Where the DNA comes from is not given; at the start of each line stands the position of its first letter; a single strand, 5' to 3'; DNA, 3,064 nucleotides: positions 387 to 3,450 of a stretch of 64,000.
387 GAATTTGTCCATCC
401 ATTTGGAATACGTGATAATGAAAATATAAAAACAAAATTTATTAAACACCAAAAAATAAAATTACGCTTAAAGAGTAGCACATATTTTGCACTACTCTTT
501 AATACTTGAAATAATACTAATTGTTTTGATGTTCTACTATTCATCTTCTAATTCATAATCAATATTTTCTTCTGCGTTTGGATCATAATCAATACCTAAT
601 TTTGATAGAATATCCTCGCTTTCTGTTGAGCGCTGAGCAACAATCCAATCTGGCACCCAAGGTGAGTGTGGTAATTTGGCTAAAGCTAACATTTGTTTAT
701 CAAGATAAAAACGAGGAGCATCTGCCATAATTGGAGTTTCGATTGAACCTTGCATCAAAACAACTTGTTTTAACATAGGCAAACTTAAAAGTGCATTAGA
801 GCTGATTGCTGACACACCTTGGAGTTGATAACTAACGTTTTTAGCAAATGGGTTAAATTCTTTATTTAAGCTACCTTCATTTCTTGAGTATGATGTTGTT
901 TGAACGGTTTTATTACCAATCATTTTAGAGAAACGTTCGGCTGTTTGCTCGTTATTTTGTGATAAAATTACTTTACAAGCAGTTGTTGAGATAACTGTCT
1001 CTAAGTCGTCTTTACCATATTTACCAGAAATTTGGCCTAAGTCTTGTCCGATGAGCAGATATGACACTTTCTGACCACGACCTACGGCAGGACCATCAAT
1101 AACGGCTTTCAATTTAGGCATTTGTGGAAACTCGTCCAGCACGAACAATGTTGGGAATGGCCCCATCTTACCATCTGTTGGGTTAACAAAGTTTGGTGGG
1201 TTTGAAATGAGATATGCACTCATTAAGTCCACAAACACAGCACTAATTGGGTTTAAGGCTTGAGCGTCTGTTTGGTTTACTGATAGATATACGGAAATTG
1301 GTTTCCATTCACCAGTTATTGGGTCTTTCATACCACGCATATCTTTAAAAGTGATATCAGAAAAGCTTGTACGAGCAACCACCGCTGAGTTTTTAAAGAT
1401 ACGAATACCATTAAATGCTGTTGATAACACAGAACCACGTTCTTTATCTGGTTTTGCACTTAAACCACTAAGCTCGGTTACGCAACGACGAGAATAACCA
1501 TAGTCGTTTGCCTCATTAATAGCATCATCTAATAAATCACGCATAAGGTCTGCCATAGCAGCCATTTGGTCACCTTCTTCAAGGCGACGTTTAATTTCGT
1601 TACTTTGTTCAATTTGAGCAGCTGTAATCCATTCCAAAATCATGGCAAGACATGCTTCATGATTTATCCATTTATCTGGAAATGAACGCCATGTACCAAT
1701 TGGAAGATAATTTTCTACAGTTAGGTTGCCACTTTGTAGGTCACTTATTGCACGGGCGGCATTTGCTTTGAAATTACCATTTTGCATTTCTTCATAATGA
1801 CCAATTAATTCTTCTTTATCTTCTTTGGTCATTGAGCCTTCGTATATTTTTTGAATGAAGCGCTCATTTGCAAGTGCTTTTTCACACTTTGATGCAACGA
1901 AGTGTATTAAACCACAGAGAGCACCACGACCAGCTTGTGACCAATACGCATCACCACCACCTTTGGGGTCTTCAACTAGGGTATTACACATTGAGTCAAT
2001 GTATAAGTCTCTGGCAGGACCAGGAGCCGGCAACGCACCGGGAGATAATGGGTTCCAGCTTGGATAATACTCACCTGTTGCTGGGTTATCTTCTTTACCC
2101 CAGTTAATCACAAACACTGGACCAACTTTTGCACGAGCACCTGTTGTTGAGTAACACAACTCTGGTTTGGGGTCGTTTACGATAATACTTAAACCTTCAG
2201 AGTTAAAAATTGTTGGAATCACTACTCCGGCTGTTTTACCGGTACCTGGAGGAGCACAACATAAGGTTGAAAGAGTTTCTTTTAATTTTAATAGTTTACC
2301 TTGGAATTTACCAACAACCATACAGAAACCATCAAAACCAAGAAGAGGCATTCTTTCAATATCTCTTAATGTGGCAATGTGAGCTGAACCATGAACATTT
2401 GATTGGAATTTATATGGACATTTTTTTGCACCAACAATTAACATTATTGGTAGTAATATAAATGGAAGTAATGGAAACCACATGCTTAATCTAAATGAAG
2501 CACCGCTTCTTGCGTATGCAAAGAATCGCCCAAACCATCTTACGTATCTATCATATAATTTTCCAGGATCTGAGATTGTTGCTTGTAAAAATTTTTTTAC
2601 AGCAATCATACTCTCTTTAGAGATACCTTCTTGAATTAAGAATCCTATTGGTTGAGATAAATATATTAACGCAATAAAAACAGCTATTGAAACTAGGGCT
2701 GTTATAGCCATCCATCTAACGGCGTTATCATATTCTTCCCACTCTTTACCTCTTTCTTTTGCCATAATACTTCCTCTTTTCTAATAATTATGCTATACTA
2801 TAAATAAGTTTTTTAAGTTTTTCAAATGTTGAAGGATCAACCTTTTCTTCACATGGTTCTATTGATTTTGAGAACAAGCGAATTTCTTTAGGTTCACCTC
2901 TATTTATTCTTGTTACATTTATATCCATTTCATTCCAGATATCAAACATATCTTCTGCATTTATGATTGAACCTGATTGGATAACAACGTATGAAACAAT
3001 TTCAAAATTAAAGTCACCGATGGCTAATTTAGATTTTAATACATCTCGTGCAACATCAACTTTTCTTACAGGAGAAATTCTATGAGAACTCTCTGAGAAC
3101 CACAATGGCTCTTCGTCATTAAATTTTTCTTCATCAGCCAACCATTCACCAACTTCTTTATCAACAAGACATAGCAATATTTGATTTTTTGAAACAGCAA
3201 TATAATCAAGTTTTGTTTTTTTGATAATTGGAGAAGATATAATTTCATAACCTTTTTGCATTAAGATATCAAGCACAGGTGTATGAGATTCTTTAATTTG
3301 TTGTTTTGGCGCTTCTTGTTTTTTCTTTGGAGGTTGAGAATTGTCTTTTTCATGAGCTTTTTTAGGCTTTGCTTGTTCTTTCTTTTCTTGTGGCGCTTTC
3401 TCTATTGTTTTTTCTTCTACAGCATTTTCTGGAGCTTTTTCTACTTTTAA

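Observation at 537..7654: Stand-alone VirD4/TraG-type coupling ATPase operon with four unassignable partner proteins and no VirB, relaxase or Dot/Icm genes in cis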

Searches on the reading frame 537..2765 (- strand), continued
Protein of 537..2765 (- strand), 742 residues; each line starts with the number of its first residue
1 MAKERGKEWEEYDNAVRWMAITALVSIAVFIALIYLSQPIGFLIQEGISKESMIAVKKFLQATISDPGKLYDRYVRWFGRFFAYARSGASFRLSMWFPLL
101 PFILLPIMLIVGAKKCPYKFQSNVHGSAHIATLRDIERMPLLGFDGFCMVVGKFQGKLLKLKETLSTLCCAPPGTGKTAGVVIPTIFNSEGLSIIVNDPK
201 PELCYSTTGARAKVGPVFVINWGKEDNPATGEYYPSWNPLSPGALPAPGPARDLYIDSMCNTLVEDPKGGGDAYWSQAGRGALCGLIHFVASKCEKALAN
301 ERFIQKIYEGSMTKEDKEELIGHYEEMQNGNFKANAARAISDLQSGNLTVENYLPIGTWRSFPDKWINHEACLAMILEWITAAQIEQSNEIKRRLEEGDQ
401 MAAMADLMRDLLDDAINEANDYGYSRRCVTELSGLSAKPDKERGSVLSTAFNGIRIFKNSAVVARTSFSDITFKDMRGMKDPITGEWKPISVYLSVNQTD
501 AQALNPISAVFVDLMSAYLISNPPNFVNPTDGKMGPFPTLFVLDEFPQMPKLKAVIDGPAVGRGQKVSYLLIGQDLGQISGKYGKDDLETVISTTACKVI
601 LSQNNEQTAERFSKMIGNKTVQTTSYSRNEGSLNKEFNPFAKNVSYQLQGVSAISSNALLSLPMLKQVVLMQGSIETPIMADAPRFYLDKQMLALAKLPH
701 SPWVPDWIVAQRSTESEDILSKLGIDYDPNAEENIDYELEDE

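Call 98: find_related_loci(query=A10, collection=metagenome_contigs, flank=10000)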
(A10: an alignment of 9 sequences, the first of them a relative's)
Query A10 (728 aa) in metagenome_contigs; peptide patterns used: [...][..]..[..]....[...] (x = any residue, [..] = any of these).
107 stretches matched a pattern; 63 encode a relative of the query (tblastn E <= 1e-3); 63 distinct loci.
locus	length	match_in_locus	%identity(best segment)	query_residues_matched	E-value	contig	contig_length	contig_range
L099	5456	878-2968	38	8-706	2e-159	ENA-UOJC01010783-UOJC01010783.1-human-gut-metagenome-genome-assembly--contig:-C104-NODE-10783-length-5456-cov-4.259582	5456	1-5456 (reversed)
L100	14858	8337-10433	38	8-706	3e-151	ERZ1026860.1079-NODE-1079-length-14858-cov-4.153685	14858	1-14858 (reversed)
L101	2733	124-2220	38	8-706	1e-160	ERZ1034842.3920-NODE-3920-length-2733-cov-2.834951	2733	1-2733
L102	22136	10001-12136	38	8-725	4e-156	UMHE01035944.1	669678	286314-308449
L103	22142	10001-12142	38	8-718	4e-150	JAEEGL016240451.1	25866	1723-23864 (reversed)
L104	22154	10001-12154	40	9-702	3e-150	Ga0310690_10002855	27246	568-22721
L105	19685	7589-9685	37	8-706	2e-149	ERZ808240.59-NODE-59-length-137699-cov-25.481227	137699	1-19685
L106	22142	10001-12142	37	8-718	2e-148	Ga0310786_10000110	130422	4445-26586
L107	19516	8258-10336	37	14-706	3e-147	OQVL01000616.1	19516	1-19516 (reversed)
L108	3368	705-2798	36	9-706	1e-152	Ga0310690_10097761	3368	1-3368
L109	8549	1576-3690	38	11-699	4e-146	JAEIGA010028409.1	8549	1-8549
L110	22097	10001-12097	36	8-706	9e-146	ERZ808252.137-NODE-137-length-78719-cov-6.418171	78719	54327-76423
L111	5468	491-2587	36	8-706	5e-146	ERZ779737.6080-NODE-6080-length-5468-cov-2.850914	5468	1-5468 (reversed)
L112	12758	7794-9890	36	8-706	2e-144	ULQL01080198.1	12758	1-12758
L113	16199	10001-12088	38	14-709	4e-144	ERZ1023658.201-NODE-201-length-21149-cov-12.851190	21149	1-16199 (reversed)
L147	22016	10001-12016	28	27-714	1e-68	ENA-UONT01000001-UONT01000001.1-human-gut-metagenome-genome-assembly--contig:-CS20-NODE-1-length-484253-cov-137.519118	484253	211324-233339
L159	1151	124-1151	32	14-355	4e-38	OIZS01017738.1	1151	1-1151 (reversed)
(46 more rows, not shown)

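Call 101: search_protein_families(library=pfam, proteins=[L147:3371-4744:+, L147:4698-5591:-, L147:5663-6679:-, L147:6824-8623:+, L147:8674-9945:+, L147:12338-13684:+, L147:13681-14040:+, L147:14044-14904:+, L147:15309-16283:+, L147:16290-18473:+], max_evalue=0.001)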
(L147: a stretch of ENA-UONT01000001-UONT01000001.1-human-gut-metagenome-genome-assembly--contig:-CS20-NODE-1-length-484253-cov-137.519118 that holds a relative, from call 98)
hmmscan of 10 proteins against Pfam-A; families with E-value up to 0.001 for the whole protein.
L147:3371-4744:+ (457 aa): 0 families

L147:4698-5591:- (297 aa): 1 family
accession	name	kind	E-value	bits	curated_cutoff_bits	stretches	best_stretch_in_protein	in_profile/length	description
PF01416.25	PseudoU_synth_1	-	6.4e-40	136.4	23.3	2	198-297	3-107/108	tRNA pseudouridine synthase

L147:5663-6679:- (338 aa): 7 families
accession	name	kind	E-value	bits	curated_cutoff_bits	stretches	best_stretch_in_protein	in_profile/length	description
PF01408.29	GFO_IDH_MocA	-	1.2e-31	110.3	24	1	5-121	1-120/120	Oxidoreductase family, NAD-binding Rossmann fold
PF22725.1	GFO_IDH_MocA_C3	-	6.2e-10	39.6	27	1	163-232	46-117/124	GFO/IDH/MocA C-terminal domain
PF02423.21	OCD_Mu_crystall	-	2.4e-07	30.5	24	1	7-78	132-208/314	Ornithine cyclodeaminase/mu-crystallin family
PF02894.22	GFO_IDH_MocA_C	-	5.2e-07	30.1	22.9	1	162-319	42-205/218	Oxidoreductase family, C-terminal alpha/beta domain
PF03446.21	NAD_binding_2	-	6.4e-06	26.7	21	1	6-89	1-80/161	NAD binding domain of 6-phosphogluconate dehydrogenase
PF02629.25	CoA_binding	-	1.4e-05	26.2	22.3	1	3-70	2-67/97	CoA binding domain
PF01113.26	DapB_N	-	8.9e-05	23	25.6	1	5-76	1-80/124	Dihydrodipicolinate reductase, N-terminus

L147:6824-8623:+ (599 aa): 0 families

L147:8674-9945:+ (423 aa): 4 families
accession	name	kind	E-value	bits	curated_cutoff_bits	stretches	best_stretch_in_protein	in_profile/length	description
PF00805.28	Pentapeptide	-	1.5e-42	143.2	20.2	5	109-147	2-40/40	Pentapeptide repeats (8 copies)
PF13599.13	Pentapeptide_4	-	2.8e-15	56.6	38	2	99-153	22-76/78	Pentapeptide repeat region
PF13576.12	Pentapeptide_3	-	7.3e-14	52.2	27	2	125-166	1-45/48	Pentapeptide repeats (9 copies)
PF25296.1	Decapeptide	-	3e-06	27.5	45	1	103-153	10-60/74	Decapeptide repeat region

L147:12338-13684:+ (448 aa): 12 families
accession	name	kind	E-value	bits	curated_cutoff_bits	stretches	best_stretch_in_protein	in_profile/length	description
PF12002.13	MgsA_C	-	9.5e-59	198.5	27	1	266-430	1-165/167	MgsA AAA+ ATPase C terminal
PF16193.11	AAA_assoc_2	-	5.8e-19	68.6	34.3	1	190-265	3-81/81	AAA C-terminal domain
PF00004.35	AAA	-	2.1e-15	57.7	21.2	1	60-169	2-128/131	ATPase family associated with various cellular activities (AAA)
PF05496.18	RuvB_N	-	3.8e-12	46.7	27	1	26-153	1-125/159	Holliday junction DNA helicase RuvB P-loop domain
PF07728.20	AAA_5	-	2.9e-07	31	22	1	59-162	2-113/139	AAA domain (dynein-related subfamily)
PF13191.12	AAA_16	-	2.1e-05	25.5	32.6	0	50-79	18-47/167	AAA ATPase domain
PF13173.12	AAA_14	-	4.4e-05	23.9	27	1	59-171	5-122/129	AAA domain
PF14532.12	Sigma54_activ_2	-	6.7e-05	23.6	25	1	60-139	25-95/138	Sigma-54 interaction domain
PF00158.32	Sigma54_activat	-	0.00013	22.1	20.2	0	111-151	91-131/168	Sigma-54 interaction domain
PF13238.12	AAA_18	-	0.00024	22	29.4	1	61-186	3-114/128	AAA domain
PF13401.12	AAA_22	-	0.00048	20.9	27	0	59-81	8-30/130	AAA domain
PF13245.12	AAA_19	-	0.00082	20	25.1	0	58-109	13-53/134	AAA domain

L147:13681-14040:+ (119 aa): 1 family
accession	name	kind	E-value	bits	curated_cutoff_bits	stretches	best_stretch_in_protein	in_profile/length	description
PF02537.21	CRCB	-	1.7e-24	86.6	32.9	1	6-112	2-103/103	CrcB-like protein, Camphor Resistance (CrcB)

L147:14044-14904:+ (286 aa): 2 families
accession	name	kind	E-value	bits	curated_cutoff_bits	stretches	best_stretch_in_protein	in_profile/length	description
PF06414.18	Zeta_toxin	-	1.3e-09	38.3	22.3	1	44-168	11-145/199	Zeta toxin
PF13671.12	AAA_33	-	0.00027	21.7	27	1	53-131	3-81/143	AAA domain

L147:15309-16283:+ (324 aa): 1 family
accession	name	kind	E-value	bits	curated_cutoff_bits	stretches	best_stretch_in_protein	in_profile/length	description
PF00849.27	PseudoU_synth_2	-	5.1e-36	124.6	26.8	1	111-256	1-151/152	RNA pseudouridylate synthase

L147:16290-18473:+ (727 aa): 2 families
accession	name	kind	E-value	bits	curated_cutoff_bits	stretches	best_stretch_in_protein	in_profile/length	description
PF05170.20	AsmA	-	5e-47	161.5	29.8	2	1-203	1-183/607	AsmA family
PF05359.17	DUF748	-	2.3e-09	36.3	50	1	2-202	12-177/1037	Domain of Unknown Function (DUF748)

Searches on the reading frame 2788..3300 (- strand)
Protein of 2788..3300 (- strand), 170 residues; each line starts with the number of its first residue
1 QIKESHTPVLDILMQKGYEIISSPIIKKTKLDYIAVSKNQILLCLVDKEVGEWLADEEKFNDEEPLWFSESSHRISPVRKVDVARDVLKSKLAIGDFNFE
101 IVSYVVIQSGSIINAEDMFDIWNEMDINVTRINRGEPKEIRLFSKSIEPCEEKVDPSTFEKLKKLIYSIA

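Call 86: search_dna_similar(query=window:2788-3300:-, collection=plasmids, mode=protein, max_evalue=0.01, max_rows=15)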
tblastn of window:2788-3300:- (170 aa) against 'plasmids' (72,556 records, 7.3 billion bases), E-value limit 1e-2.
No match.
